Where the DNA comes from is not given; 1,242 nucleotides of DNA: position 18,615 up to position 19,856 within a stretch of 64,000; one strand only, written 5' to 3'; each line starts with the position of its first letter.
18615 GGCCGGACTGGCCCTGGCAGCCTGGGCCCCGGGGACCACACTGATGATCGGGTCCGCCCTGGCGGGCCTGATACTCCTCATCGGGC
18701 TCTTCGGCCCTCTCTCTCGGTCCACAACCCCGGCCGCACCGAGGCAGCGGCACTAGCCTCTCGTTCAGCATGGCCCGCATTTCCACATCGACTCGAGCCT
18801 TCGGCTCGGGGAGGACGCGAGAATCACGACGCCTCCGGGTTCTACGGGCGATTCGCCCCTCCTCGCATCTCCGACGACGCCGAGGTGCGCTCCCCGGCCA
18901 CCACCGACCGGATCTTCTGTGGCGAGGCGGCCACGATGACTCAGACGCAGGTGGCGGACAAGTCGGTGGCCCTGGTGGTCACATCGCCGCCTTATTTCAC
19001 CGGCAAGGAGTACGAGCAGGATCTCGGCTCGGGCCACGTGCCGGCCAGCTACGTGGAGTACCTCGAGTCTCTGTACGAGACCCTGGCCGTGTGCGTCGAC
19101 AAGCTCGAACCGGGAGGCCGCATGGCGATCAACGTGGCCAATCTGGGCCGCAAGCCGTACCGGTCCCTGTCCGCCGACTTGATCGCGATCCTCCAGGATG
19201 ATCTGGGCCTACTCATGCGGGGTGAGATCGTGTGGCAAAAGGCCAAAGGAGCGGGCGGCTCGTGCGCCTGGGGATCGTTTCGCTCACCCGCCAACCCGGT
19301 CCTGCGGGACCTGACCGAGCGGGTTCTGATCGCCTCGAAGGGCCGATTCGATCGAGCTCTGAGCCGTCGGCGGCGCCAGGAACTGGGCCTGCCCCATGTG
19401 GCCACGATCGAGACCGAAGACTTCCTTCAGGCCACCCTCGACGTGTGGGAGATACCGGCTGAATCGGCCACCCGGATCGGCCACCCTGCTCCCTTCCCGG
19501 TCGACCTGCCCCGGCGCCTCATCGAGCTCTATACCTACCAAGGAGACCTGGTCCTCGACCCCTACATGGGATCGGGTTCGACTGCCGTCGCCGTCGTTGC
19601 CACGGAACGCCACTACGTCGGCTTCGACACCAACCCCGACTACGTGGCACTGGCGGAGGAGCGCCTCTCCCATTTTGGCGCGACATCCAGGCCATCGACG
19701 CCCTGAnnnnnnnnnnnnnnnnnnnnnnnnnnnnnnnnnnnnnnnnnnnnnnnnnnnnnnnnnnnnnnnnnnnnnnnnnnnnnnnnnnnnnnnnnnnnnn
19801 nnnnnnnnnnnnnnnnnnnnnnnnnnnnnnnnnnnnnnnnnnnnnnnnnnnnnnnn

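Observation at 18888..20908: Orphan SPPY-type DNA methyltransferase translationally coupled to a LMW tyrosine phosphatase and a fructosamine kinase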

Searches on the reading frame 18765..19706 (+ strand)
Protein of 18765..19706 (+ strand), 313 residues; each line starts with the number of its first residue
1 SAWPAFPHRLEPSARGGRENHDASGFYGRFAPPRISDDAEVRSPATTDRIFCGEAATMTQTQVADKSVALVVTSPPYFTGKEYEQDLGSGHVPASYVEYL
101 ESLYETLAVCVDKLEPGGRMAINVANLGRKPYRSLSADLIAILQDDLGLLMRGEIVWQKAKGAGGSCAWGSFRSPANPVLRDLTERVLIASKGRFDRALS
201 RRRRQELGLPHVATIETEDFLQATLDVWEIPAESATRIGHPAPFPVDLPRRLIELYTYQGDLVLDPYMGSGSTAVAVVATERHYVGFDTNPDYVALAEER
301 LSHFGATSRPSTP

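Call 7: search_protein_families(library=pfam, proteins=[window:18765-19706:+], max_evalue=0.01)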
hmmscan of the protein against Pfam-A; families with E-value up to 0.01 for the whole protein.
window:18765-19706:+ (313 aa): 1 family
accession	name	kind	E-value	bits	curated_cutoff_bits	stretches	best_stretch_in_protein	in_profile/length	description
PF01555.25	N6_N4_Mtase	-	1.1e-36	127.3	26.7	1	68-299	1-221/221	DNA methylase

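Call 8: search_protein_families(library=ncbifam, proteins=[window:18765-19706:+], max_evalue=0.01)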
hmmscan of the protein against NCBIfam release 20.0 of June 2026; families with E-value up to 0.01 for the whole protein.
window:18765-19706:+ (313 aa): 4 families
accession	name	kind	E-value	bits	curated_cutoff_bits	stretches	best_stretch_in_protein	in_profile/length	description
NF008572.0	PRK11524.1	equivalog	1.3e-15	57.3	292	2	240-303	195-258/294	adenine-specific DNA-methyltransferase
NF010253.0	PRK13699.1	subfamily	2.2e-12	47.1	244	1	239-303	143-207/226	DNA methyltransferase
NF050803.1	DnaMtaseCcrMCaul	equivalog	9.3e-12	44.5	830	1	239-304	185-250/350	adenine-specific DNA-methyltransferase CcrM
NF043040.1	corrin_prot_MT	hypoth_equivalog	0.00049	19.6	180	1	250-306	32-88/216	corrinoid protein-associated methyltransferase CpaM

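Call 10: find_homologous_proteins(query=window:18885-19706:+)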
Query window:18885-19706:+ (273 aa): 8000 proteins with E <= 0.001 among 8000 candidates; the best 120 are listed.
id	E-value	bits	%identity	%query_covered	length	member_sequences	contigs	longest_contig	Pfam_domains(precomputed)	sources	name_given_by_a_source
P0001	4.7e-167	572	100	94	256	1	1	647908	PF01555.25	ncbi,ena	-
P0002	4.4e-161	553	90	100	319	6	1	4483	PF01555.25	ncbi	ncbi:MAG: site-specific DNA-methyltransferase [Acidimicrobiia bacterium]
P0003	2.1e-146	505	81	98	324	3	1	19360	PF01555.25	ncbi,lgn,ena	-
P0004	2.5e-146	504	82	97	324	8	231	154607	PF01555.25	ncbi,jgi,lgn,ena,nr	ncbi:MAG: site-specific DNA-methyltransferase [Actinomycetes bacterium]|jgi:DNA modification methyla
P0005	4.9e-146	503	81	98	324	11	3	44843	PF01555.25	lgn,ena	-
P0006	5.8e-146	503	81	100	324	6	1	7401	PF01555.25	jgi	jgi:site-specific DNA-methyltransferase (adenine-specific)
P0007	9.1e-145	499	83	96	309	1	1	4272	PF01555.25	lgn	-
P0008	1.2e-144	499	82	96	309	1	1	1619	PF01555.25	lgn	-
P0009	6.3e-144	497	81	97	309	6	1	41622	PF01555.25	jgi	jgi:DNA modification methylase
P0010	1.3e-143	495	79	100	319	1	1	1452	PF01555.25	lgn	-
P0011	5.7e-143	493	81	96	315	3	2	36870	PF01555.25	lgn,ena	-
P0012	1.1e-142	493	79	98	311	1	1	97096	PF01555.25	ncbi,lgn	-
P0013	3.5e-142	491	78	100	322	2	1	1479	PF01555.25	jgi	jgi:DNA modification methylase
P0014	5.5e-142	490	79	100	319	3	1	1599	PF01555.25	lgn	-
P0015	6.8e-142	490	79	96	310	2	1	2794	PF01555.25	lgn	-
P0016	7.2e-142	490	79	99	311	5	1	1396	PF01555.25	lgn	-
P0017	9.4e-142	489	79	100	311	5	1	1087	PF01555.25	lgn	-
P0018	1.2e-141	489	79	97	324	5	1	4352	PF01555.25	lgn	-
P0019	1.9e-141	488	81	98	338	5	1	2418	PF01555.25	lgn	-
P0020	8.6e-141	486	78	99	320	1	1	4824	PF01555.25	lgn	-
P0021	1.1e-140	486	79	98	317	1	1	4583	PF01555.25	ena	-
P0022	2.9e-140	485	80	96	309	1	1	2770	PF01555.25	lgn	-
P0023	3.6e-140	484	80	96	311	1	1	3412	PF01555.25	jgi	jgi:DNA modification methylase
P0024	4.7e-140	484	80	93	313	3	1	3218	PF01555.25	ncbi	ncbi:MAG: DNA-methyltransferase [Acidimicrobiia bacterium]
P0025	6.4e-140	483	78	100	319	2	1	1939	PF01555.25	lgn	-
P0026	7.2e-140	483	80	95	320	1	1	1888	PF01555.25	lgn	-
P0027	1.4e-139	482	80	95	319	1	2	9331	PF01555.25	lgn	-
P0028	1.5e-139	482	78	97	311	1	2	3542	PF01555.25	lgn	-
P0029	1.8e-139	482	76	100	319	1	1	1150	PF01555.25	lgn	-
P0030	2.3e-139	482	77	100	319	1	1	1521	PF01555.25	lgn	-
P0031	2.9e-139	481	78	97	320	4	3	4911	PF01555.25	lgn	-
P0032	6.7e-139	480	80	97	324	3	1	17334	PF01555.25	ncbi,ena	-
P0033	1.1e-138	479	77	96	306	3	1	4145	PF01555.25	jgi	jgi:DNA modification methylase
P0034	1.6e-138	479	78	97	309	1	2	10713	PF01555.25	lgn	-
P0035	1.4e-137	476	78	96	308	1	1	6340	PF01555.25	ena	-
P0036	6.3e-137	474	75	96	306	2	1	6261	PF01555.25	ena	-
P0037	1.2e-136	473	75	99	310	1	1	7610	PF01555.25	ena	-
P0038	1.7e-136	472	78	95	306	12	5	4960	PF01555.25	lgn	-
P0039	1.9e-136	472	76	95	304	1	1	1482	PF01555.25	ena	-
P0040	2.0e-136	472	77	96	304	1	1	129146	PF01555.25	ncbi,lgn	-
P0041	2.4e-136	472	76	96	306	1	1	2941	PF01555.25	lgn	-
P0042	3.5e-136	471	79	96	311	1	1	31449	PF01555.25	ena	-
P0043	4.6e-136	471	78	95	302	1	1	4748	PF01555.25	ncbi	-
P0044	4.8e-136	471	76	96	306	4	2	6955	PF01555.25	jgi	jgi:site-specific DNA-methyltransferase (adenine-specific)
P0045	5.0e-136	471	76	96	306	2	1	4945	PF01555.25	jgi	jgi:site-specific DNA-methyltransferase (adenine-specific)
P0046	5.0e-136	471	75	95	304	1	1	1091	PF01555.25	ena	-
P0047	9.4e-136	470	76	95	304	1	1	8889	PF01555.25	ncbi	-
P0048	9.7e-136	470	76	96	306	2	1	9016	PF01555.25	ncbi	-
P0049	1.3e-135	469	78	95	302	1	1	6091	PF01555.25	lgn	-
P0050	1.4e-135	469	76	96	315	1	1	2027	PF01555.25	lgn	-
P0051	2.5e-135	468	76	96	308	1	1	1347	PF01555.25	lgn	-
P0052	5.3e-135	467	78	95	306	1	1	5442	PF01555.25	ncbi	ncbi:MAG TPA: site-specific DNA-methyltransferase [Acidimicrobiia bacterium]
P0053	5.4e-135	467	76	95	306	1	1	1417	PF01555.25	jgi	jgi:site-specific DNA-methyltransferase (adenine-specific)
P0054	5.7e-135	467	76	95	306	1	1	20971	PF01555.25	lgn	-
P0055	7.3e-135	467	75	97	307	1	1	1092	PF01555.25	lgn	-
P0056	7.5e-135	467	75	96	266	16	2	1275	PF01555.25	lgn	-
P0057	7.8e-135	467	76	99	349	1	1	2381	PF01555.25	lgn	-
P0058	8.7e-135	467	76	95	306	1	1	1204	PF01555.25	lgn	-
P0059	8.9e-135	467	75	95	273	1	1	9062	PF01555.25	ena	-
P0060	1.0e-134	466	76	95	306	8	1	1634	PF01555.25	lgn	-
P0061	1.1e-134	466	75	98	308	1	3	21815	PF01555.25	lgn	-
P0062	1.1e-134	466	76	95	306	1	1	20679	PF01555.25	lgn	-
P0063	1.3e-134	466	75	96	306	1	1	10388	PF01555.25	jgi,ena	-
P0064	2.1e-134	465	75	96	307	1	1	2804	PF01555.25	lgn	-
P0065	3.2e-134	465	76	95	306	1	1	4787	PF01555.25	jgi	jgi:DNA modification methylase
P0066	3.4e-134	465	78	95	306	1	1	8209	PF01555.25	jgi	jgi:modification methylase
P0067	3.8e-134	464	74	96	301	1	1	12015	PF01555.25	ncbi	-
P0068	4.2e-134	464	75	98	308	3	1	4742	PF01555.25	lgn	-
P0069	5.3e-134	464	74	96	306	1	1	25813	PF01555.25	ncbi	-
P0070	6.1e-134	464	76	94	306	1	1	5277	PF01555.25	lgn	-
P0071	6.5e-134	464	74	96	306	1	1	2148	PF01555.25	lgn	-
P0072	6.9e-134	464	75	95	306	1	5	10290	PF01555.25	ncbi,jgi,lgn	ncbi:MAG: site-specific DNA-methyltransferase [Acidimicrobiia bacterium]|jgi:site-specific DNA-methy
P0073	9.4e-134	463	75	96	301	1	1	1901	PF01555.25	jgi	jgi:DNA modification methylase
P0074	1.0e-133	463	75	96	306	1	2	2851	PF01555.25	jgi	jgi:DNA modification methylase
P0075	1.6e-133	462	74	95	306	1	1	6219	PF01555.25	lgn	-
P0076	1.6e-133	462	75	95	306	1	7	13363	PF01555.25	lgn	-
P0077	1.7e-133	462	75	96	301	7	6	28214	PF01555.25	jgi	jgi:site-specific DNA-methyltransferase (adenine-specific)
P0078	2.0e-133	462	75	96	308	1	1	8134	PF01555.25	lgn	-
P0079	2.3e-133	462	76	95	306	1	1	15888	PF01555.25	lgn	-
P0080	2.4e-133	462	79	93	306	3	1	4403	PF01555.25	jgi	-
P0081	3.0e-133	462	74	96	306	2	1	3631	PF01555.25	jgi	-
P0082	3.9e-133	461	75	96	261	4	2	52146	PF01555.25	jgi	jgi:DNA modification methylase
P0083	4.4e-133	461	72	98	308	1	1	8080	PF01555.25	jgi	jgi:site-specific DNA-methyltransferase (adenine-specific)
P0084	4.7e-133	461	75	96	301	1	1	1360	PF01555.25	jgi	jgi:DNA modification methylase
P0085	5.0e-133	461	75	96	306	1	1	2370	PF01555.25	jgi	jgi:DNA modification methylase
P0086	5.2e-133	461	75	96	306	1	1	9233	PF01555.25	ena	-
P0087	5.5e-133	461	74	95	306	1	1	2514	PF01555.25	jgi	jgi:site-specific DNA-methyltransferase (adenine-specific)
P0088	5.5e-133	461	74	97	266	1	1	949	PF01555.25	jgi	jgi:site-specific DNA-methyltransferase (adenine-specific)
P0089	6.5e-133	460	74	95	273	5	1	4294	PF01555.25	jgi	jgi:site-specific DNA-methyltransferase (adenine-specific)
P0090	7.6e-133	460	73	95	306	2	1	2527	PF01555.25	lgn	-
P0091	8.9e-133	460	76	96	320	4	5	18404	PF01555.25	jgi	jgi:DNA modification methylase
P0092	1.1e-132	460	75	95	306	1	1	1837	PF01555.25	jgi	-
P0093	1.1e-132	460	73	97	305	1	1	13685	PF01555.25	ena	-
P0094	1.1e-132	460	75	95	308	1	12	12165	PF01555.25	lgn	-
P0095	1.2e-132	460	74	96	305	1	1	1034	PF01555.25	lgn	-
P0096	1.2e-132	460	75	96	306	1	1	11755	PF01555.25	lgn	-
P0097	1.2e-132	460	75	96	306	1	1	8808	PF01555.25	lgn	-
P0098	1.4e-132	459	76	95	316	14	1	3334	PF01555.25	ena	-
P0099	1.5e-132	459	76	95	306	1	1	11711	PF01555.25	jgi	jgi:DNA modification methylase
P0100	1.6e-132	459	74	98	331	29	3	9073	PF01555.25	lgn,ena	-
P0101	1.6e-132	459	75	95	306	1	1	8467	PF01555.25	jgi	jgi:DNA modification methylase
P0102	1.6e-132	459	75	95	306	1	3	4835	PF01555.25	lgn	-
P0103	1.6e-132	459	74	96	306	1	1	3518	PF01555.25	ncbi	-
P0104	1.8e-132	459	73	95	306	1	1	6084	PF01555.25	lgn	-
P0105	2.1e-132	459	75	97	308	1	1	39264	PF01555.25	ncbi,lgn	-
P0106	2.1e-132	459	74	96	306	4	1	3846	PF01555.25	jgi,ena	-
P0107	2.2e-132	459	75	96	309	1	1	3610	PF01555.25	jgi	jgi:DNA modification methylase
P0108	2.6e-132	458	75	95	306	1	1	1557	PF01555.25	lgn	-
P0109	2.8e-132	458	73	96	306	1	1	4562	PF01555.25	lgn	-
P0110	2.9e-132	458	72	96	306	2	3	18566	PF01555.25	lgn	-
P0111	3.6e-132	458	75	96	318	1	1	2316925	PF01555.25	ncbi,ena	-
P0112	4.0e-132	458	75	95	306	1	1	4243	PF01555.25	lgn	-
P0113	4.1e-132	458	74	96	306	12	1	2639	PF01555.25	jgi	jgi:DNA modification methylase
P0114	4.2e-132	458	74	96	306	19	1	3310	PF01555.25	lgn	-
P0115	4.2e-132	458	75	95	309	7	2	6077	PF01555.25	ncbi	-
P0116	4.8e-132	458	75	96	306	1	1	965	PF01555.25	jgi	jgi:site-specific DNA-methyltransferase (adenine-specific)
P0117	5.2e-132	457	75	96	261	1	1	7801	PF01555.25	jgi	jgi:DNA modification methylase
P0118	5.3e-132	457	73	96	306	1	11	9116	PF01555.25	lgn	-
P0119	5.4e-132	457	76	95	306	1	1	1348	PF01555.25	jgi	jgi:DNA modification methylase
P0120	5.6e-132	457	75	96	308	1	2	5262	PF01555.25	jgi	jgi:site-specific DNA-methyltransferase (adenine-specific)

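Call 13: find_encoding_contigs(protein=P0111, flank=8000, max_places=3)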
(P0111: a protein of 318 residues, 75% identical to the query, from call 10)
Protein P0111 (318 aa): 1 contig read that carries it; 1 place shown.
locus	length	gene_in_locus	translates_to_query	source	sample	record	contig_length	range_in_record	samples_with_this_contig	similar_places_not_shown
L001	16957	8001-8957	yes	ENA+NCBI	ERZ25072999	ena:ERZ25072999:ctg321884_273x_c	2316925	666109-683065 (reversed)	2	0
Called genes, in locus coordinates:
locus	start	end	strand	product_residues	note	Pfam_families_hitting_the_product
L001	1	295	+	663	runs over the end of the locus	PF00456:Transketolase_N, PF02779:Transket_pyr, PF02780:Transketolase_C, PF22613:Transketolase_C_1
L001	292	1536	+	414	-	PF01266:DAO, PF07992:Pyr_redox_2 (faint)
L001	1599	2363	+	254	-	PF00903:Glyoxalase, PF18029:Glyoxalase_6 (faint), PF22677:Ble-like_N (faint)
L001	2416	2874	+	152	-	-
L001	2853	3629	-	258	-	PF00756:Esterase, PF02230:Abhydrolase_2, PF00326:Peptidase_S9 (faint)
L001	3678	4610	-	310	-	-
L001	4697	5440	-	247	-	PF04248:NTP_transf_9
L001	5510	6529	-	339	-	PF05235:CHAD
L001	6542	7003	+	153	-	PF00293:NUDIX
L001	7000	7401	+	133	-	PF01641:SelR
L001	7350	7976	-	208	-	PF13302:Acetyltransf_3 (weak), PF00583:Acetyltransf_1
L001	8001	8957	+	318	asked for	PF01555:N6_N4_Mtase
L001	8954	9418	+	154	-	PF01451:LMWPc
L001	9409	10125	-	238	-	-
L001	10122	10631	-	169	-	PF07681:DoxX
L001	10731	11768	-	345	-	PF01510:Amidase_2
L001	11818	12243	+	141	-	PF00034:Cytochrom_C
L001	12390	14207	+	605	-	PF00012:HSP70, PF06723:MreB_Mbl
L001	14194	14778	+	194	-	PF01025:GrpE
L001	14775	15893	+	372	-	PF00226:DnaJ, PF01556:DnaJ_C, PF00684:DnaJ_CXXCXGXG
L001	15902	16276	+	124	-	PF00376:MerR, PF13411:MerR_1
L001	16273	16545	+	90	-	-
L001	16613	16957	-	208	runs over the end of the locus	-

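Call 14: find_encoding_contigs(protein=P0004, flank=8000, max_places=4)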
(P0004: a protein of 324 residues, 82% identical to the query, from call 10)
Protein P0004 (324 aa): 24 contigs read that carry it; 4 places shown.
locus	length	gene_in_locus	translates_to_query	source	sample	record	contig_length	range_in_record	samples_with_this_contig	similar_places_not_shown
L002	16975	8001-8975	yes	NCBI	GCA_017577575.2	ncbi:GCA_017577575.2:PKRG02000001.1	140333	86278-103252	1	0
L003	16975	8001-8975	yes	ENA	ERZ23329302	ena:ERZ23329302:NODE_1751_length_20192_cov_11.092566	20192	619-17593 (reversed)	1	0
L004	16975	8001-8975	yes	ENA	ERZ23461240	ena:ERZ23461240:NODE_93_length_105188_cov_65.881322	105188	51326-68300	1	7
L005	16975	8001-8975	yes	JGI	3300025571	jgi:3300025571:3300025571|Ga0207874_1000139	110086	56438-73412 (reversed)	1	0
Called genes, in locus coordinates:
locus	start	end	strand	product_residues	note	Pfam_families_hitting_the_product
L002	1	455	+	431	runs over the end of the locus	PF00108:Thiolase_N, PF00109:ketoacyl-synt (weak), PF02803:Thiolase_C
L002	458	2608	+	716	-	PF00378:ECH_1, PF16113:ECH_2, PF02737:3HCDH_N, PF00725:3HCDH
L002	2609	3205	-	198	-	-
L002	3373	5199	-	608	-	PF00664:ABC_membrane, PF00005:ABC_tran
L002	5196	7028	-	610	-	PF00664:ABC_membrane, PF00005:ABC_tran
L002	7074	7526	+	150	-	PF00293:NUDIX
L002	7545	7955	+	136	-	PF01641:SelR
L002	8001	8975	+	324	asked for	PF01555:N6_N4_Mtase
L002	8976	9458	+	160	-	PF01451:LMWPc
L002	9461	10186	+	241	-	PF01636:APH, PF03881:Fructosamin_kin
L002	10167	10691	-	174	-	-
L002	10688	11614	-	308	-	PF00528:BPD_transp_1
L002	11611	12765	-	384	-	PF00528:BPD_transp_1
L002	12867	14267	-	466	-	PF01547:SBP_bac_1, PF13416:SBP_bac_8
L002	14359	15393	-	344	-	PF00356:LacI, PF00532:Peripla_BP_1, PF13407:Peripla_BP_4 (weak), PF13377:Peripla_BP_3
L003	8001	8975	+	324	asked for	PF01555:N6_N4_Mtase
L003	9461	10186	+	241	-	PF03881:Fructosamin_kin, PF01636:APH (weak)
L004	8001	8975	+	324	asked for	PF01555:N6_N4_Mtase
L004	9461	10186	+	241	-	PF01636:APH, PF03881:Fructosamin_kin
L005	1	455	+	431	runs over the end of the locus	PF00108:Thiolase_N, PF00109:ketoacyl-synt (weak), PF02803:Thiolase_C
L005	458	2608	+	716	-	PF00378:ECH_1, PF16113:ECH_2, PF02737:3HCDH_N, PF00725:3HCDH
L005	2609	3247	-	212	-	-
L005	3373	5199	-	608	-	PF00664:ABC_membrane, PF00005:ABC_tran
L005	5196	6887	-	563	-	PF00664:ABC_membrane, PF00005:ABC_tran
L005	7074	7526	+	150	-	PF00293:NUDIX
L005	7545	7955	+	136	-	PF01641:SelR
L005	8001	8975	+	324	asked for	PF01555:N6_N4_Mtase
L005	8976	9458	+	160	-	PF01451:LMWPc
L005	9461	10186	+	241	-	PF01636:APH, PF03881:Fructosamin_kin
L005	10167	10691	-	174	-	-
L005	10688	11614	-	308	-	PF00528:BPD_transp_1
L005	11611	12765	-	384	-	PF00528:BPD_transp_1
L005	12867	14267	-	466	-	PF01547:SBP_bac_1, PF13416:SBP_bac_8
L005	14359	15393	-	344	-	PF00356:LacI, PF00532:Peripla_BP_1, PF13407:Peripla_BP_4 (weak), PF13377:Peripla_BP_3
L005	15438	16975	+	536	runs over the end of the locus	PF00128:Alpha-amylase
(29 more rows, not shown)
